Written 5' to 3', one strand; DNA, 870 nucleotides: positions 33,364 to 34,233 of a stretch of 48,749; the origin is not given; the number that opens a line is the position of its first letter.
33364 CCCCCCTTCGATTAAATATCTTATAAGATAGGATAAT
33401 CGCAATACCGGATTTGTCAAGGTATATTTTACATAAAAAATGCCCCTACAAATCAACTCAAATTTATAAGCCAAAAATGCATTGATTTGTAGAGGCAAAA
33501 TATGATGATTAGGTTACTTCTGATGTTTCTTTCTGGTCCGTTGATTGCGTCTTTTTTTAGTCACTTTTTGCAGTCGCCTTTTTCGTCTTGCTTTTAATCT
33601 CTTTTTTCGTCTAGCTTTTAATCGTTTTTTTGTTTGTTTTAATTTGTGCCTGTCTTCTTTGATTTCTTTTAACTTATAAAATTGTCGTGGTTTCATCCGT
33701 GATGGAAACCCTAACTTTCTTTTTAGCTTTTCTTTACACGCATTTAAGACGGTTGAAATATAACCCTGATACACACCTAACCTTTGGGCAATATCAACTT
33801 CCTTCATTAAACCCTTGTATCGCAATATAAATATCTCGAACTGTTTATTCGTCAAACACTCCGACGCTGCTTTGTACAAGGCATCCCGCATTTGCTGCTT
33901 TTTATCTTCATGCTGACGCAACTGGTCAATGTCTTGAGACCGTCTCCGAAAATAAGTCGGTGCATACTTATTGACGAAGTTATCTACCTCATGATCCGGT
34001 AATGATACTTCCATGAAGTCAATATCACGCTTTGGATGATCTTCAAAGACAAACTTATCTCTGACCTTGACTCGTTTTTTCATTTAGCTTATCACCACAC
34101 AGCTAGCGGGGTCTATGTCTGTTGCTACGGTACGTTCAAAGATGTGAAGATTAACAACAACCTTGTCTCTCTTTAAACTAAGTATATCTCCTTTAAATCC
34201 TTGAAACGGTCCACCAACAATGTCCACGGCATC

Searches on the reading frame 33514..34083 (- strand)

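Call 9: search_protein_families(library=phrogs, proteins=[window:33514-34083:-], max_evalue=0.01)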
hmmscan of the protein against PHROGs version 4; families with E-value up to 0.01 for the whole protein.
window:33514-34083:- (189 aa): 2 families
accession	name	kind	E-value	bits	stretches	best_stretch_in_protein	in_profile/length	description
phrog_11138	-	unknown function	9.5e-05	23.7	1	54-124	66-139/142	-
phrog_1740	-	transcription regulation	0.00054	19.6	1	44-125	122-217/567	RNA polymerase sigma factor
